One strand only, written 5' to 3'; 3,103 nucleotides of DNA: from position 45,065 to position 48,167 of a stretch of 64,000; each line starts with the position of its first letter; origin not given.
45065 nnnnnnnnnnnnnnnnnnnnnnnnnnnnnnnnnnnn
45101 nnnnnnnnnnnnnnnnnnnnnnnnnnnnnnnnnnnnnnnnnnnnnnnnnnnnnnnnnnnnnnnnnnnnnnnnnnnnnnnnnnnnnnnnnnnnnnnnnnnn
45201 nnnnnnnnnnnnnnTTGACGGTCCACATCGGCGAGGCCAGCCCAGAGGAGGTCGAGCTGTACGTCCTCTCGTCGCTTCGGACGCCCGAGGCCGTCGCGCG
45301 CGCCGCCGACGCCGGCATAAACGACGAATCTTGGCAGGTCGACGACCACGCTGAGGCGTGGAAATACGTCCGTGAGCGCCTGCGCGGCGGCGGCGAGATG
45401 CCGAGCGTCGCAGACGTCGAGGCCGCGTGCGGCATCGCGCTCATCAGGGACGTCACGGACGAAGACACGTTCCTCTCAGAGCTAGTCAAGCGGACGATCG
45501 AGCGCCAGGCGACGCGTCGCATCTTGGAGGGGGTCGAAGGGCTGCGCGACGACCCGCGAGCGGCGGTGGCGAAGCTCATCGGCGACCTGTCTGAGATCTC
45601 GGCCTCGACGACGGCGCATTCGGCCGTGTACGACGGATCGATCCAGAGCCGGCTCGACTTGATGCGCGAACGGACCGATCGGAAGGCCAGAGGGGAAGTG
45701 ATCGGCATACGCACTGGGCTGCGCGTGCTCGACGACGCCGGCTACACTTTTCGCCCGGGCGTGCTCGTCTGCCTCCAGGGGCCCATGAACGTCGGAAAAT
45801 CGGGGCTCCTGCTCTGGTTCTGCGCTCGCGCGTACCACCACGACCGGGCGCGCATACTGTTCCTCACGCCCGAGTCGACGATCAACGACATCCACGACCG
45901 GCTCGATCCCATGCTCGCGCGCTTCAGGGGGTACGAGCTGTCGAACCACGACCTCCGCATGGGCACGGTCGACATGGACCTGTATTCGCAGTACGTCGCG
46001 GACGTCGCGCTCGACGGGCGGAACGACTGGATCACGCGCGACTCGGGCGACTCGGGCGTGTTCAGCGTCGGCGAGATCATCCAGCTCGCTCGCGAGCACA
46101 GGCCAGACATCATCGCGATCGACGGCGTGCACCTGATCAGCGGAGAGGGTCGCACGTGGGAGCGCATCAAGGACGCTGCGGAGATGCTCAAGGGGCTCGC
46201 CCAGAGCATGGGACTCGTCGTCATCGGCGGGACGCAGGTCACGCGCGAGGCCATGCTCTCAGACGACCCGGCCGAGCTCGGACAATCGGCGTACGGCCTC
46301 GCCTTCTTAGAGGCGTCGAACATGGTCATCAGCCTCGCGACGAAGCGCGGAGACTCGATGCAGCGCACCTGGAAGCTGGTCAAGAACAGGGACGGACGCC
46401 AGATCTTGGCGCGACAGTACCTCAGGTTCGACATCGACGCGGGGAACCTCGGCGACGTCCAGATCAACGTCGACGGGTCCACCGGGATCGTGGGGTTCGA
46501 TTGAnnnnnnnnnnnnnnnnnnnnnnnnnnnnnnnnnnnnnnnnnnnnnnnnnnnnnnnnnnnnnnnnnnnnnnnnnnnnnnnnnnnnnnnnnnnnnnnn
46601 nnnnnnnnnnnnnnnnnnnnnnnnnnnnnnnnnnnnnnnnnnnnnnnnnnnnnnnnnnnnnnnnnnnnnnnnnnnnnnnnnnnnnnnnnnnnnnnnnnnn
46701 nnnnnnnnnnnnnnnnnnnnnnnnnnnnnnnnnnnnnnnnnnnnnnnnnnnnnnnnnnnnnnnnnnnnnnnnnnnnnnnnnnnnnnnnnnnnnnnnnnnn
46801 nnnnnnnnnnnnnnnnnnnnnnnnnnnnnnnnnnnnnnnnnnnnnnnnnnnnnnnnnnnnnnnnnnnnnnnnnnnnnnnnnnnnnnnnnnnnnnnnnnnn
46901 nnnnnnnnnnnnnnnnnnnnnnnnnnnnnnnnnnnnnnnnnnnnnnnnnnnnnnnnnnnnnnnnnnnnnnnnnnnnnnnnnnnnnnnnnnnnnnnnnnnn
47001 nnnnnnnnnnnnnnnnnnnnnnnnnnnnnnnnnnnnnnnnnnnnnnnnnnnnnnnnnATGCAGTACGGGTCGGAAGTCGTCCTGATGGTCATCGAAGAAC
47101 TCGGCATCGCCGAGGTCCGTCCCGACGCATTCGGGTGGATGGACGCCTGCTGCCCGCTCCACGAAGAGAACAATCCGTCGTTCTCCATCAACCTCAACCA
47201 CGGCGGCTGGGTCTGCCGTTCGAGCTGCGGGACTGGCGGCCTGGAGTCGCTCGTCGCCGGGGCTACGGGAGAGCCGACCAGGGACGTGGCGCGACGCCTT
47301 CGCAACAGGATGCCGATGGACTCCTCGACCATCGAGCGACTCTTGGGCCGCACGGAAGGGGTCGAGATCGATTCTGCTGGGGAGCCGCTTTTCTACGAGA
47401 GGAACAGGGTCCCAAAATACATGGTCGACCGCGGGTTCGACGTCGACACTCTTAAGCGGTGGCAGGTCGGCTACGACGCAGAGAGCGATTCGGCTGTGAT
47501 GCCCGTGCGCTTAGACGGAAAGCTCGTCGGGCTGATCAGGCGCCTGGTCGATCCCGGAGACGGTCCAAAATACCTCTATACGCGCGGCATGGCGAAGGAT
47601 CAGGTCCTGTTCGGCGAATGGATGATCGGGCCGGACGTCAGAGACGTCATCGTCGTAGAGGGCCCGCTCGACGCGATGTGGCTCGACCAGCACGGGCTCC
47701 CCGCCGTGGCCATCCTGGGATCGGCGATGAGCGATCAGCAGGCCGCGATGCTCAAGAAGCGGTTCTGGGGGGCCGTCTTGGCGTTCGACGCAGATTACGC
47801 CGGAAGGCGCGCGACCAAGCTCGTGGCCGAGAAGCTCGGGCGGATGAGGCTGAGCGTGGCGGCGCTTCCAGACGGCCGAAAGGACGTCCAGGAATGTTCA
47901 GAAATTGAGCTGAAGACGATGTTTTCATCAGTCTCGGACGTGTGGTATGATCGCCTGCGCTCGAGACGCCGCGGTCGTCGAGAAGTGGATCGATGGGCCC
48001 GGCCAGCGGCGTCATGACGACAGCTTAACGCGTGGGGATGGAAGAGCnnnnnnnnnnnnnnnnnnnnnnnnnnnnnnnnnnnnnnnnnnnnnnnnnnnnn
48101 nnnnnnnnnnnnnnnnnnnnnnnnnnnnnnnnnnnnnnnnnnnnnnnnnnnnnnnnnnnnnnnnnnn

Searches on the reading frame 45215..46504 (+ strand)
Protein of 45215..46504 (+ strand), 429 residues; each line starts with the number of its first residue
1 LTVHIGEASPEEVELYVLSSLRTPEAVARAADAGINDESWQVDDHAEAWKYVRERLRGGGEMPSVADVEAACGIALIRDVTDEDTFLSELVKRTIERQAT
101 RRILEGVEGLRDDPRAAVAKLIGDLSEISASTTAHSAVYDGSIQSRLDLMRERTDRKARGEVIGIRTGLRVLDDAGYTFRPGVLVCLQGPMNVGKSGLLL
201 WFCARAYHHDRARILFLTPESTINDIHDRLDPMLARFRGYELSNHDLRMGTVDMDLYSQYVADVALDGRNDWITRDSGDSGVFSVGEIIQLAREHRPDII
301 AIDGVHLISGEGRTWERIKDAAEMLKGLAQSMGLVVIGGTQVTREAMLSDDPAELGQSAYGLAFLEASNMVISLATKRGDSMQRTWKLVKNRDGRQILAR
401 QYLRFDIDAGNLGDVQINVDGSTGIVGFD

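Call 11: search_protein_families(library=phrogs, proteins=[window:45215-46504:+], max_evalue=0.001)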
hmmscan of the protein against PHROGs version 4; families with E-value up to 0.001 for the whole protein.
window:45215-46504:+ (429 aa): 3 families
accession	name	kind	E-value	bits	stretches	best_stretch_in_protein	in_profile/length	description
phrog_19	-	DNA, RNA and nucleotide metabolism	8.2e-36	125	1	11-410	161-576/621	DnaB-like replicative helicase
phrog_243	-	DNA, RNA and nucleotide metabolism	1.8e-11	44.5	1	152-405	7-256/273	DnaB-like replicative helicase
phrog_239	-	DNA, RNA and nucleotide metabolism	1.4e-08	35.1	1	131-412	309-596/801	DNA primase/helicase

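Call 12: search_protein_families(library=pfam, proteins=[window:45215-46504:+], max_evalue=0.001)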
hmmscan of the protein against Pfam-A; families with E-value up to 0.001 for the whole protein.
window:45215-46504:+ (429 aa): 1 family
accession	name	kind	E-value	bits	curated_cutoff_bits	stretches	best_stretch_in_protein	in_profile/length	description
PF03796.21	DnaB_C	-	1.5e-09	38.1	27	1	164-346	1-182/255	DnaB-like helicase C terminal domain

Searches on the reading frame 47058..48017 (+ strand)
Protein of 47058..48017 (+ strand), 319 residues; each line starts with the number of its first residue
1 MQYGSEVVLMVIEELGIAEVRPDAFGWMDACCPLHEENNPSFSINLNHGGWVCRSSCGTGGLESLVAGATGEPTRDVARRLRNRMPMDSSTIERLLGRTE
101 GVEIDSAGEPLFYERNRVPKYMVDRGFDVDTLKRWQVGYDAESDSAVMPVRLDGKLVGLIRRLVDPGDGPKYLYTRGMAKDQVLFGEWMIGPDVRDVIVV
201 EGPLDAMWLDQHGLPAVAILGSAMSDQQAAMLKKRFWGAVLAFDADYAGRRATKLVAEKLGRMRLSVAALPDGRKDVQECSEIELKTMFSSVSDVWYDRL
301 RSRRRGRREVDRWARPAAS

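Call 11: search_protein_families(library=phrogs, proteins=[window:47058-48017:+], max_evalue=0.001)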
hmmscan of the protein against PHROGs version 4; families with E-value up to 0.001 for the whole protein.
window:47058-48017:+ (319 aa): 9 families
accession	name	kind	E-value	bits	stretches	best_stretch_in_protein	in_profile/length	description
phrog_47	-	DNA, RNA and nucleotide metabolism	1.4e-42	147.3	1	8-287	31-328/947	DNA primase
phrog_6444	-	DNA, RNA and nucleotide metabolism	1.3e-23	84.7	2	153-273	212-344/577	DNA primase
phrog_239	-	DNA, RNA and nucleotide metabolism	5.4e-23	82.8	1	32-280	45-295/801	DNA primase/helicase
phrog_849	-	DNA, RNA and nucleotide metabolism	1.2e-13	51.8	1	82-292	112-339/435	DNA primase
phrog_360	-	DNA, RNA and nucleotide metabolism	3.6e-09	37.8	1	8-61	8-62/133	DNA primase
phrog_1139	-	DNA, RNA and nucleotide metabolism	8.6e-07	28.3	1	122-274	95-258/895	DNA primase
phrog_6088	-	DNA, RNA and nucleotide metabolism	9.6e-07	28.6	1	30-274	24-271/772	DNA primase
phrog_2304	-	DNA, RNA and nucleotide metabolism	5.3e-06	27.6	1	31-65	36-70/133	DNA primase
phrog_510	-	DNA, RNA and nucleotide metabolism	0.00013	21.8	1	32-83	48-99/667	DNA primase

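Call 12: search_protein_families(library=pfam, proteins=[window:47058-48017:+], max_evalue=0.001)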
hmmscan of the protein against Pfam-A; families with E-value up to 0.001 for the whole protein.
window:47058-48017:+ (319 aa): 4 families
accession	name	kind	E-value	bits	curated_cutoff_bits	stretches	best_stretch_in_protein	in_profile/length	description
PF13155.12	Toprim_2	-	6.9e-13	49.2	22.1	1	198-279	1-86/88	Toprim-like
PF13662.12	Toprim_4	-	9.6e-09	35.8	25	1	197-267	3-81/85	Toprim domain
PF01751.28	Toprim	-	2.1e-06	28.2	23.1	1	197-261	2-81/96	Toprim domain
PF01807.25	Zn_ribbon_DnaG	-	2.7e-05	24.3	24.9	1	30-61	34-64/98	CHC2 zinc finger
